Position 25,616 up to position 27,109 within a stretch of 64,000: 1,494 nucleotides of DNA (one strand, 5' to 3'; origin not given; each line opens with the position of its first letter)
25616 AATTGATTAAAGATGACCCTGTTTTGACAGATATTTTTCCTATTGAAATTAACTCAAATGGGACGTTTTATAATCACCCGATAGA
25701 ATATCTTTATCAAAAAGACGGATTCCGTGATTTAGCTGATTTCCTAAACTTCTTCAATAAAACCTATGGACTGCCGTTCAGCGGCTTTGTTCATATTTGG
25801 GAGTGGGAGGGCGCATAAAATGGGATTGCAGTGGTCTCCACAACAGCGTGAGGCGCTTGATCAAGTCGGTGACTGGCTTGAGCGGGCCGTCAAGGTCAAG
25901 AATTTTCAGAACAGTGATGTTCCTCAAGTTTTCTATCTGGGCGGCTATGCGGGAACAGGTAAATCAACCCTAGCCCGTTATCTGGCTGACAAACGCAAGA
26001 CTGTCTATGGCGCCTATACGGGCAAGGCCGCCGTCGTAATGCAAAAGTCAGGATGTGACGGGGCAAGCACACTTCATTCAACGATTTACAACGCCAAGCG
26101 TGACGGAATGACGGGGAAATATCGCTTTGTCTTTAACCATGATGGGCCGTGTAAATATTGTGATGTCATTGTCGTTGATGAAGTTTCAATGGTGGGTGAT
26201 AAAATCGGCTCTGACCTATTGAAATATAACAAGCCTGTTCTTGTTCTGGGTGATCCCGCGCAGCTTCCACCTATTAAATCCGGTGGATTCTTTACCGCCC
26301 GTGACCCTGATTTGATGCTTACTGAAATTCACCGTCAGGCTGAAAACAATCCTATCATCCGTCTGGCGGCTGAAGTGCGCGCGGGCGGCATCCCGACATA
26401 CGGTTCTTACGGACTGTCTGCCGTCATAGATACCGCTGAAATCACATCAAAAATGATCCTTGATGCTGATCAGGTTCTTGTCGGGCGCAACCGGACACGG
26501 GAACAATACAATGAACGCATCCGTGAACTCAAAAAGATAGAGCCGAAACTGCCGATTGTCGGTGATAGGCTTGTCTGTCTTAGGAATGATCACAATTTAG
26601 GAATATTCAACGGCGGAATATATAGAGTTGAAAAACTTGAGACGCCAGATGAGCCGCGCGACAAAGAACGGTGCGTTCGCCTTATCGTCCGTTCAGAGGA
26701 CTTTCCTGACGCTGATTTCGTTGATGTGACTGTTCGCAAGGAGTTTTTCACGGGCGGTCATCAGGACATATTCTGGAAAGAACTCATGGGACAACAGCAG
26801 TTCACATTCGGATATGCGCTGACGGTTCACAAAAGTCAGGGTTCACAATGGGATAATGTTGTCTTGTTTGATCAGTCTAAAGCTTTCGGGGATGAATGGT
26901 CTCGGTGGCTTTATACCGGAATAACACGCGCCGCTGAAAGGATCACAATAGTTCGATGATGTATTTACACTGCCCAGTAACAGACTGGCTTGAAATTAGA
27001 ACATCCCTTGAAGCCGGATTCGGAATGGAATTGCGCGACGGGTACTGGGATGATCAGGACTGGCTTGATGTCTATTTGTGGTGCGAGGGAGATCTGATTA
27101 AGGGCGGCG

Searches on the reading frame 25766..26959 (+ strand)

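Call 48: search_protein_families(library=pfam, proteins=[window:25766-26959:+], max_evalue=0.01)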
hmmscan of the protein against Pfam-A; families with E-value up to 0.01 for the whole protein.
window:25766-26959:+ (397 aa): 8 families
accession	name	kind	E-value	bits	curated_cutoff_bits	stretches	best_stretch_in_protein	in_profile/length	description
PF13604.12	AAA_30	-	3.9e-19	69.6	27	1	54-210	19-174/191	AAA domain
PF13538.12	UvrD_C_2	-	2.9e-17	62.7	27.4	1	349-396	2-52/52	UvrD-like helicase C-terminal domain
PF13245.12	AAA_19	-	2.4e-11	44.4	25.1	1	54-170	12-132/134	AAA domain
PF01443.25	Viral_helicase1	-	3.9e-09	37.1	21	2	60-171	5-101/228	Viral superfamily 1 RNA helicase core domain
PF05970.20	PIF1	-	0.00015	21.8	25.9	1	49-146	18-117/223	PIF1-like helicase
PF24883.2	NPHP3_N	-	0.0015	19.2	24.8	1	35-78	3-47/164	Nephrocystin 3, N-terminal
PF00931.28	NB-ARC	-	0.0025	17.6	23.5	1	49-95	14-60/248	NB-ARC domain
PF18335.7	SH3_13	-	0.0029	17.8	41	1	264-293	27-56/65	ATP-dependent RecD-like DNA helicase SH3 domain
